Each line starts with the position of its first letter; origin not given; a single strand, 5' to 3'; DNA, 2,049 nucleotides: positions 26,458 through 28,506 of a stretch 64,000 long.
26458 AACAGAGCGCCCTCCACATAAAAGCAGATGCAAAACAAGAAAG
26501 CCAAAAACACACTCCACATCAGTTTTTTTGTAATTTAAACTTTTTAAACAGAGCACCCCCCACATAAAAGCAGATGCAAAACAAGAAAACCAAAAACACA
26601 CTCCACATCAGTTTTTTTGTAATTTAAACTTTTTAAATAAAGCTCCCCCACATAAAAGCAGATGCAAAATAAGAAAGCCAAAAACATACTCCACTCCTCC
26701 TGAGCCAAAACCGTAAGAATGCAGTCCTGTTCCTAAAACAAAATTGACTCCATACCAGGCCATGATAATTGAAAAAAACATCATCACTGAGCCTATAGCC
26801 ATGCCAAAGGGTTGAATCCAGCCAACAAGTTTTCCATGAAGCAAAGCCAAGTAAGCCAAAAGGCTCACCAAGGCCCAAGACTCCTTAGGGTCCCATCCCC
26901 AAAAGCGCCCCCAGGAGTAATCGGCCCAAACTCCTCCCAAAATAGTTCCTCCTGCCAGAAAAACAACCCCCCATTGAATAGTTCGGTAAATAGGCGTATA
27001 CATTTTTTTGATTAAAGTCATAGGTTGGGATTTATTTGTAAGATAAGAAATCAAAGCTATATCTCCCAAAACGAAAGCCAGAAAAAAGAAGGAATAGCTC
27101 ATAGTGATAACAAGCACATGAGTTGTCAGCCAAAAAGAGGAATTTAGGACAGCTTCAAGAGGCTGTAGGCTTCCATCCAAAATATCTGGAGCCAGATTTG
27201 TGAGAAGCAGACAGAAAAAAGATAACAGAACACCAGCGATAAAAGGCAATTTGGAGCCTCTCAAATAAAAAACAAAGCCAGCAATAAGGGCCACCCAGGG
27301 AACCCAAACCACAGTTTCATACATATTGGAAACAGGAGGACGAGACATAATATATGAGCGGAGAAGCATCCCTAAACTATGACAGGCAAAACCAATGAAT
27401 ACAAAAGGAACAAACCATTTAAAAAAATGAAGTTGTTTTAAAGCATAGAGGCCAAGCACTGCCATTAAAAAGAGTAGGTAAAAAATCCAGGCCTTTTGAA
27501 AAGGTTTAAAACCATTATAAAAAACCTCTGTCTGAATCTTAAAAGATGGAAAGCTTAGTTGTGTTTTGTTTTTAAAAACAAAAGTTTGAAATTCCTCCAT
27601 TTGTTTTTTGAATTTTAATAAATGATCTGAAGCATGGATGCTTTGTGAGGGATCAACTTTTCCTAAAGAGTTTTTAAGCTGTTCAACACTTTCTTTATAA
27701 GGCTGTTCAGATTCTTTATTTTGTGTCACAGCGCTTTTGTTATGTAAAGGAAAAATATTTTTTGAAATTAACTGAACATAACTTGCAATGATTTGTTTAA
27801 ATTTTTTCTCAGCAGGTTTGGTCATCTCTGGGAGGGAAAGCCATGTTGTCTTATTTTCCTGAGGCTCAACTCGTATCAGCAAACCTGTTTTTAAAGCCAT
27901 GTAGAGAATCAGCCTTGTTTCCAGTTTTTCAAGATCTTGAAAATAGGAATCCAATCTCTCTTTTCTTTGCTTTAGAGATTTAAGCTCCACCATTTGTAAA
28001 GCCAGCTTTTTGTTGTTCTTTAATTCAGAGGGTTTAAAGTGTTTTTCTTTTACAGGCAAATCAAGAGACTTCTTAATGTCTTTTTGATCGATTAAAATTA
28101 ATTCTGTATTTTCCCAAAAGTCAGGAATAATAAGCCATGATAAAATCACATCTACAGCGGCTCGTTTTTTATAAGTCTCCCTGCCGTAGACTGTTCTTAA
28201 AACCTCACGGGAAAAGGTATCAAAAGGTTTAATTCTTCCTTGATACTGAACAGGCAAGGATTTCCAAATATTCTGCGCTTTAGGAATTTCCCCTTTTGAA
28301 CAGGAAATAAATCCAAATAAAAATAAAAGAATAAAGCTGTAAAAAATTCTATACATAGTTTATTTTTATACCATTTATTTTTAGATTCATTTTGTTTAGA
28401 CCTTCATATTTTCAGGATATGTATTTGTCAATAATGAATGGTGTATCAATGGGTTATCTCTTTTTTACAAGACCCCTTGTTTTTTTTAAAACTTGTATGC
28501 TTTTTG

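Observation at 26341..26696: The 89-bp tandem array copies the ccsBA 3' end and keeps three intact, stop/start-overlapping 29-aa hydrophobic mini-ORFs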

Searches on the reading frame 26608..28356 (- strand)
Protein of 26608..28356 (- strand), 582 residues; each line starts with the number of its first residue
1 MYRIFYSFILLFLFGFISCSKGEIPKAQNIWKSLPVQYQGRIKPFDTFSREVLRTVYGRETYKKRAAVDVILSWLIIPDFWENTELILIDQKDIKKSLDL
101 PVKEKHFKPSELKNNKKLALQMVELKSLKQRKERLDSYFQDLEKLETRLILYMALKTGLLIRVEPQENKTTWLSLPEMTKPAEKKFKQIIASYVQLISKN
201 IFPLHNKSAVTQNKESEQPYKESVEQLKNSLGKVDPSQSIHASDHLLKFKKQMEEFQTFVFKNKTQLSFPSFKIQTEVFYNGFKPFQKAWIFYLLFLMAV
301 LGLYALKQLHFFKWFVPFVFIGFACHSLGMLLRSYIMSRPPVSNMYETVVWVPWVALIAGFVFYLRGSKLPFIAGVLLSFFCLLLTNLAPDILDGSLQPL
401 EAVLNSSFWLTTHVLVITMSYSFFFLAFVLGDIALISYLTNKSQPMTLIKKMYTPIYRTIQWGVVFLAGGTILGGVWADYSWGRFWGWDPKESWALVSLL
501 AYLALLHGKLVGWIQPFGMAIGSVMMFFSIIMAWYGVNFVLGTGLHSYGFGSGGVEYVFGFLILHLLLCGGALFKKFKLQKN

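Call 6: search_protein_families(library=pfam, proteins=[window:26608-28356:-], max_evalue=0.01)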
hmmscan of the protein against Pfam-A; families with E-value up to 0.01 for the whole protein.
window:26608-28356:- (582 aa): 1 family
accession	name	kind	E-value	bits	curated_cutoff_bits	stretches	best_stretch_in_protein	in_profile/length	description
PF01578.25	Cytochrom_C_asm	-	2.3e-24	86.6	29.9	1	343-541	2-208/212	Cytochrome C assembly protein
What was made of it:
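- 26608..28356 (-): Parent gene: a 582-aa short CcsBA-like System II cytochrome c synthase. It has a CcsA domain plus a CcsB-like periplasmic segment. Pfam Cytochrom_C_asm at 2.3e-24 (call 6).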

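Call 9: find_related_loci(query=window:26608-28356:-, collection=genome_contigs, flank=3000)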
Query window:26608-28356:- (582 aa) in genome_contigs; peptide patterns used: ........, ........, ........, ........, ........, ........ (x = any residue, [..] = any of these).
124 stretches matched a pattern, but none encodes a relative of the query by tblastn (E <= 1e-3).

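Call 10: find_homologous_proteins(query=window:26608-28356:-)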
Query window:26608-28356:- (582 aa): 6005 proteins with E <= 0.001 among 8000 candidates; the best 120 are listed.
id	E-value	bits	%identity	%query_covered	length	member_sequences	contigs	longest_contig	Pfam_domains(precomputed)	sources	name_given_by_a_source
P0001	0.0e+0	1318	100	100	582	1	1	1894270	PF01578.26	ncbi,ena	-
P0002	2.3e-272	923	70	97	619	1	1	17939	PF01578.26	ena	-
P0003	5.7e-271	919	71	98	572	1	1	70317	PF01578.26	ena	-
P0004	1.8e-270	917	70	99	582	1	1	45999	PF01578.26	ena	-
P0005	2.0e-267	907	70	97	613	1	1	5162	PF01578.26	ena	-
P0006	7.2e-265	898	67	97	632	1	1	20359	PF01578.26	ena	-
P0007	3.6e-263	893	69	97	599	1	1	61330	PF01578.26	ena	-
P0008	7.3e-259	879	67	99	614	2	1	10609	PF01578.26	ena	-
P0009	1.5e-258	877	69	98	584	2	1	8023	PF01578.26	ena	-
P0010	4.9e-256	869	65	99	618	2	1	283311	PF01578.26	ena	-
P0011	7.0e-256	869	68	96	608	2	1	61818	PF01578.26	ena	-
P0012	6.6e-252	856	67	96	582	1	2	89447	PF01578.26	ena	-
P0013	1.8e-243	828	65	99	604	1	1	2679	PF01578.26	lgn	-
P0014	1.4e-242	825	66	98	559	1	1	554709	PF01578.26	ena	-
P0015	1.8e-240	818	64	97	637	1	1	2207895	PF01578.26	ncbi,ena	-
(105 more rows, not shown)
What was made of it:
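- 26608..28356 (-): 6005 homologues, named CcsA in Bdellovibrionales (call 10).
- On Tandem repeat array (minisatellite / VNTR-like): The CcsBA cluster has 1 member on 1 contig and the next relative is 70-72% identical (call 10).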

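Call 12: find_encoding_contigs(protein=P0001, flank=3000, max_places=4)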
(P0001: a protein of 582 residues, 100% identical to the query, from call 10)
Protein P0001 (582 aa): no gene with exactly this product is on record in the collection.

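Call 13: find_encoding_contigs(protein=P0011, flank=3000, max_places=4)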
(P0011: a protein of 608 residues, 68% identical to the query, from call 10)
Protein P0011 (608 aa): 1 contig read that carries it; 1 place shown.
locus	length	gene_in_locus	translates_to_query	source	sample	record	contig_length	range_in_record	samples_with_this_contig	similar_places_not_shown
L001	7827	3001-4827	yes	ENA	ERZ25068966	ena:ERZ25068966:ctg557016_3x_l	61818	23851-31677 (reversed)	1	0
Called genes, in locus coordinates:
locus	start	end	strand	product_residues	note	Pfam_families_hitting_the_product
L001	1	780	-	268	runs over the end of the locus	PF13276:HTH_21, PF00665:rve, PF13683:rve_3, PF13333:rve_2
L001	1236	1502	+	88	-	-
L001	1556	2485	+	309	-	PF01610:DDE_Tnp_ISL3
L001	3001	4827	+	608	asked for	PF01578:Cytochrom_C_asm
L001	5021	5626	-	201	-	PF07592:DDE_Tnp_ISAZ013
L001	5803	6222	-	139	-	PF07592:DDE_Tnp_ISAZ013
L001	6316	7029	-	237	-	PF13592:HTH_33, PF07592:DDE_Tnp_ISAZ013 (faint), PF13358:DDE_3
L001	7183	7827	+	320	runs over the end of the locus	PF13384:HTH_23 (weak), PF13565:HTH_32 (faint), PF13936:HTH_38, PF00665:rve (weak)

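Call 14: find_encoding_contigs(protein=P0009, flank=3000, max_places=4)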
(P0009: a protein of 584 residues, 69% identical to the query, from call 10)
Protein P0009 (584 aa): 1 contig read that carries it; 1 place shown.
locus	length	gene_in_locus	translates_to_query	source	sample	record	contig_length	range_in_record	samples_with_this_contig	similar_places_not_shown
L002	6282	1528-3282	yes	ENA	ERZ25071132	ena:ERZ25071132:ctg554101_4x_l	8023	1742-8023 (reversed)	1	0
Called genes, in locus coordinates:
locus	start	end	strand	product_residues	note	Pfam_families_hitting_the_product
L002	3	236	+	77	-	?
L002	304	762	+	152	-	PF07963:N_methyl (faint), PF08334:T2SSG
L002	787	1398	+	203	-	-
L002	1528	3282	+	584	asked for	PF01578:Cytochrom_C_asm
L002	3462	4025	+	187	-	PF02085:Cytochrom_CIII (faint), PF14537:Cytochrom_c3_2 (faint), PF14522:Cytochrome_C7 (weak)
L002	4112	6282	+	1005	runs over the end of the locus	PF12838:Fer4_7 (weak), PF25160:LdpA_Fe-S-bd (faint), PF13247:Fer4_11 (weak)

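Call 20: find_related_loci(query=A2, collection=genome_contigs, flank=2500)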
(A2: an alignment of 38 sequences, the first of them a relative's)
Query A2 (582 aa) in genome_contigs; peptide patterns used: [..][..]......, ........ (x = any residue, [..] = any of these).
599 stretches matched a pattern (row limit reached: there are more); 595 encode a relative of the query (tblastn E <= 1e-3); the best 80 are kept; 80 distinct loci.
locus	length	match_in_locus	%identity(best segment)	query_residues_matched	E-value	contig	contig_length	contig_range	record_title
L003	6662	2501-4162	60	3-576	0e+0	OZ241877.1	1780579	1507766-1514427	MAG: Bdellovibrionales bacterium isolate b9654245-780c-40d9-9544-15e4b778e9f8 genome assembly, chromosome: 1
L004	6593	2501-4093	57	10-578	0e+0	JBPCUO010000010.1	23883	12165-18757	MAG: Bdellovibrionales bacterium isolate MAG_seacave_16 S1Ck127_14733491, whole genome shotgun sequence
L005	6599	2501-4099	45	1-567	3e-151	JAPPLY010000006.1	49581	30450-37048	MAG: Bdellovibrionales bacterium isolate RHO3_bin_33 NODE_1517_length_49581_cov_15.030711, whole genome shotgun sequence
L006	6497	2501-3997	44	32-567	2e-150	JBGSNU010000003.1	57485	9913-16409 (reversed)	MAG: Bdellovibrionales bacterium isolate JTS-AC263 k141_4094581, whole genome shotgun sequence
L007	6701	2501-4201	45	1-567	9e-149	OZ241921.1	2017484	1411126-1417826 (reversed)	MAG: Bdellovibrionales bacterium isolate 862dbce8-506b-4fb4-becf-eb92c4bae3be genome assembly, chromosome: 1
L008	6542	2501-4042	44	32-573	5e-148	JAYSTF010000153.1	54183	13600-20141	MAG: Pseudobdellovibrionaceae bacterium isolate GFS_12387 GFS_12387_152, whole genome shotgun sequence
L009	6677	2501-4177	45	5-567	4e-146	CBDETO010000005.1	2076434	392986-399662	MAG: Bdellovibrionales bacterium isolate 3909de7a-6806-4ff3-aa1f-b473fb14ec58 genome assembly, contig: contig_5, whole g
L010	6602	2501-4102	42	3-576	9e-145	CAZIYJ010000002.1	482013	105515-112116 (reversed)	MAG TPA_asm: uncultured Bdellovibrionales bacterium isolate SRP302895_co1_154 genome assembly, contig: NODE_14_length_48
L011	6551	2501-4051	42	32-582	1e-143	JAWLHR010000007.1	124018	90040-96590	MAG: Bdellovibrionales bacterium isolate 30dZY2.bin.76 NODE_286_length_124018_cov_26.610342, whole genome shotgun sequen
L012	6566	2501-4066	43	22-567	1e-141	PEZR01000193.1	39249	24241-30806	MAG: Bdellovibrio sp. CG10_big_fil_rev_8_21_14_0_10_47_8 CG10_8_21_14_0.10_scaffold_659_c, whole genome shotgun sequence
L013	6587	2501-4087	41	1-569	4e-141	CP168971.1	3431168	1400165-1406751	Bdellovibrio bacteriovorus strain Bd16 chromosome, complete genome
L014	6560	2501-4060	42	8-567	8e-141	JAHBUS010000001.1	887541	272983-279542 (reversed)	MAG: Bdellovibrionaceae bacterium isolate ACE_BDE3 BDE3_1, whole genome shotgun sequence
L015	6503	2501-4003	42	34-569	3e-140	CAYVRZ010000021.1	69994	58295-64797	MAG TPA_asm: uncultured Pseudobdellovibrionaceae bacterium isolate SRP302895_co1_334 genome assembly, contig: NODE_692_l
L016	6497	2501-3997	42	32-567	7e-140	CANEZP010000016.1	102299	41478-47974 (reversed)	MAG: Bdellovibrionaceae bacterium isolate Jr-03apr18-63 genome assembly, contig: Jr-03apr18-C87, whole genome shotgun se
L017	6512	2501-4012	42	34-569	1e-139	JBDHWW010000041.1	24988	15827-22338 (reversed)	MAG: Pseudobdellovibrionaceae bacterium isolate AS-MESO-3CA.221 NODE_8433_length_24988_cov_7.826542, whole genome shotgu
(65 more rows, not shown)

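Call 26: list_cluster_members(proteins=[P0001, window:26522-26608:-, window:26344-26430:-, window:26369-26512:-, window:26458-26601:-, window:26547-26708:-, window:26331-26423:-])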
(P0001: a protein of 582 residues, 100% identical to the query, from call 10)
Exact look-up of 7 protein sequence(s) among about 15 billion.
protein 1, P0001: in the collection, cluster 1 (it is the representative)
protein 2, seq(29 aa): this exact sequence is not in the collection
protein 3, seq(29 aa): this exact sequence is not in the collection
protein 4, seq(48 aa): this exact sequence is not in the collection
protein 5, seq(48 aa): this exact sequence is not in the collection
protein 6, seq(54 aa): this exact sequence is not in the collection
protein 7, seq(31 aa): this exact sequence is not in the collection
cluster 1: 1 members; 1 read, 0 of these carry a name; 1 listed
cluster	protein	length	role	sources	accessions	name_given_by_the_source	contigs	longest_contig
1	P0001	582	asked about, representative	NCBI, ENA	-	-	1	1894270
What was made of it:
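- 26519..26608 (-): Mini-ORF 1, 29 aa: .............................. Its ATG overlaps the ccsBA TGA (TGATG). Not in the 15-billion-protein collection (call 26).
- On Translationally coupled overlapping gene pair (TGATG): Not in the protein collection (call 26).
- The gene callers behind the public protein collection did not call these ORFs (call 26).
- Tried and rejected: Gene callers did not call these ORFs even in the source genome (call 26), so a negative result would carry no information.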

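Call 27: find_encoding_contigs(protein=P0004, flank=2500, max_places=3)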
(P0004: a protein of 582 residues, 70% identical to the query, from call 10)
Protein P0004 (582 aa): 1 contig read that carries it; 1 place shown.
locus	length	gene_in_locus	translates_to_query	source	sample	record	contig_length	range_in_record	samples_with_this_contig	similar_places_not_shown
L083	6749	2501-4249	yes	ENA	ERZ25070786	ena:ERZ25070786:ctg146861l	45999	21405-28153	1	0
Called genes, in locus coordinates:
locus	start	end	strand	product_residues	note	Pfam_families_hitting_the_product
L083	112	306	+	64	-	-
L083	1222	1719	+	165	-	PF08334:T2SSG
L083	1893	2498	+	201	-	-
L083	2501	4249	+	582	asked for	PF01578:Cytochrom_C_asm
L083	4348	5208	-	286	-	PF08843:AbiEii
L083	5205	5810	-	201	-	PF13338:AbiEi_4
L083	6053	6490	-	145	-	-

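Call 28: find_encoding_contigs(protein=P0003, flank=2500, max_places=3)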
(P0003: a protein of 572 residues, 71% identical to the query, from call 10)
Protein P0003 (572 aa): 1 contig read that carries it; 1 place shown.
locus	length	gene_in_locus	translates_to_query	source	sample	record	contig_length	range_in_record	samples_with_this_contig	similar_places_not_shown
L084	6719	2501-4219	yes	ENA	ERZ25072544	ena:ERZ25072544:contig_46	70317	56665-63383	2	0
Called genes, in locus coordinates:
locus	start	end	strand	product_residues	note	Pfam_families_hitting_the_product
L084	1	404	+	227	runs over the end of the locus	PF13635:DUF4143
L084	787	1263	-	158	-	-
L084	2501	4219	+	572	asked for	PF01578:Cytochrom_C_asm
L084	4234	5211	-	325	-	-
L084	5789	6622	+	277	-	PF00493:MCM (faint), PF20030:bpMoxR, PF00004:AAA (faint), PF07726:AAA_3, PF07728:AAA_5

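Call 29: find_encoding_contigs(protein=P0002, flank=2500, max_places=3)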
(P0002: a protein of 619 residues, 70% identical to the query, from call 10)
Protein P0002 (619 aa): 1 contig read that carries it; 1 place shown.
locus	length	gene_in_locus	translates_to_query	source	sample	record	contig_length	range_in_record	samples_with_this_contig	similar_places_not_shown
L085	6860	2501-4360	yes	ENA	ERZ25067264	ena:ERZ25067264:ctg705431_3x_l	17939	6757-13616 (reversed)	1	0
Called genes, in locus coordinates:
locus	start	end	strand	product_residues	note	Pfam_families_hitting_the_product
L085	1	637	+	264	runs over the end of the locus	PF01610:DDE_Tnp_ISL3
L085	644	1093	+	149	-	PF01610:DDE_Tnp_ISL3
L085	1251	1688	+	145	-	PF08334:T2SSG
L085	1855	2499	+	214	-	-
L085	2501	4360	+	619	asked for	PF01578:Cytochrom_C_asm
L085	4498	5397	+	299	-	PF10502:Peptidase_S26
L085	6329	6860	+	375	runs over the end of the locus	PF01498:HTH_Tnp_Tc3_2 (faint), PF07592:DDE_Tnp_ISAZ013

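Call 30: find_encoding_contigs(protein=P0007, flank=2500, max_places=3)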
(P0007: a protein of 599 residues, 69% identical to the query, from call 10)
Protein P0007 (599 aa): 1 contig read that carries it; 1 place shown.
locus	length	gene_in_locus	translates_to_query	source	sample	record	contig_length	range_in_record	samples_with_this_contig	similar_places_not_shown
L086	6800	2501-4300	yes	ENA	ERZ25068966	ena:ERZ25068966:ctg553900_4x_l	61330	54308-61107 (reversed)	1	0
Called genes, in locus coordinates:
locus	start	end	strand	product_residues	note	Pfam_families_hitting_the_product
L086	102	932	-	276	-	PF07690:MFS_1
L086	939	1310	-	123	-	-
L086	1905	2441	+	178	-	-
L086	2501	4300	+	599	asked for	PF01578:Cytochrom_C_asm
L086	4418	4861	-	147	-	PF07963:N_methyl (weak), PF08334:T2SSG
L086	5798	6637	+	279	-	-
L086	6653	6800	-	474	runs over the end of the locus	PF01225:Mur_ligase, PF08245:Mur_ligase_M, PF02875:Mur_ligase_C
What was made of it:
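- On Small TM subunits of cytochrome machines (CcmD / CydX-like): The downstream neighbour differs in each near relative (calls 13, 14, 27-30).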

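Call 50: search_solved_structures(query=window:26608-28356:-, max_evalue=0.01, show_alignments=1)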
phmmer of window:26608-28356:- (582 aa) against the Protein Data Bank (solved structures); distinct sequences matched with E-value up to 0.01: 2.
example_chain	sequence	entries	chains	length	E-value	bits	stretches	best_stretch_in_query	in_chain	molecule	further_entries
7s9y_A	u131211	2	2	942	1.3e-53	185.9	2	252-553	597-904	Cytochrome c biogenesis protein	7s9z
25vk_A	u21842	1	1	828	7.2e-43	150.4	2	262-579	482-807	Cytochrome c biogenesis protein (CcsA)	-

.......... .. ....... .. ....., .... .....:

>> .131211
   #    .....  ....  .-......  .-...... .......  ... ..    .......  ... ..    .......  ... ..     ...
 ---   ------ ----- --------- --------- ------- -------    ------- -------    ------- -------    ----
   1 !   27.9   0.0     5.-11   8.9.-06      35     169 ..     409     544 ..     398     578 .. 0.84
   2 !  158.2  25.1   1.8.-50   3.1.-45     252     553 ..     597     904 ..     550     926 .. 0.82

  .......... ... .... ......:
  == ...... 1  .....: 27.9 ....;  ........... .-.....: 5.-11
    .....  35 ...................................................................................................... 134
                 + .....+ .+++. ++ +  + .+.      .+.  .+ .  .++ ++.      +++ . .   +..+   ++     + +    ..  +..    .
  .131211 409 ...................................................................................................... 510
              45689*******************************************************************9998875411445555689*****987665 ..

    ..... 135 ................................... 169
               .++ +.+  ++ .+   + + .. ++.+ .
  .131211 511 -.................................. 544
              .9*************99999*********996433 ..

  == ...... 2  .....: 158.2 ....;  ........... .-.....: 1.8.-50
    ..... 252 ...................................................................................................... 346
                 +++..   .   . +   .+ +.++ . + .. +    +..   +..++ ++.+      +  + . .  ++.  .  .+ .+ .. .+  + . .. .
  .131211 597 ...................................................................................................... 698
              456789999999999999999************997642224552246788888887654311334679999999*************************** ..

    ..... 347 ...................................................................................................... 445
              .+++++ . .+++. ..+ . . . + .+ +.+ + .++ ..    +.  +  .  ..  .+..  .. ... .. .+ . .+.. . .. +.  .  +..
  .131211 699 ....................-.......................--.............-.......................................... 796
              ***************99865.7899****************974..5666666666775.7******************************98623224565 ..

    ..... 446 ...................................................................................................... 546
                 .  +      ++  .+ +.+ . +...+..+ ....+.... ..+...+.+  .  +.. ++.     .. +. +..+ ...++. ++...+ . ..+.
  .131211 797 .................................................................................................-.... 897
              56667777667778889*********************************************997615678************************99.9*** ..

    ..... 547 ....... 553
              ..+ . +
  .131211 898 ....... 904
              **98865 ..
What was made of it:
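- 26608..28356 (-): Matches solved CcsBA 7S9Y at E 1.3e-53 over query residues 35-169 and 252-553 (call 50).
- On System II cytochrome c synthase CcsBA (parent gene): Query residues 35-169 align to chain 409-544, and 252-553 to chain 597-904 (call 50). The protein is 582 aa against 942 aa for 7S9Y, and the first ~400 residues of 7S9Y are unmatched (call 50).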

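Call 51: search_protein_families(library=ncbifam, proteins=[window:26608-28356:-], max_evalue=0.01)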
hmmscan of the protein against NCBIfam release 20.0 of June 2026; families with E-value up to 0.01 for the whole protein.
window:26608-28356:- (582 aa): 1 family
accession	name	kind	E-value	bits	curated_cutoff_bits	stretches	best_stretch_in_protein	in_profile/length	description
TIGR03144.1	cytochr_II_ccsB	equivalog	2.2e-37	129.2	187.6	1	319-549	2-252/252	c-type cytochrome biogenesis protein CcsB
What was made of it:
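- On System II cytochrome c synthase CcsBA (parent gene): NCBIfam TIGR03144 scores 129 bits against a cut-off of 187.6 (call 51).
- Checked: It has a Pfam Cytochrom_C_asm match and matches the solved CcsBA 7S9Y at E 1.3e-53, but has no ResB-domain hit and falls below the NCBIfam cut-off (calls 6, 50, 51).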
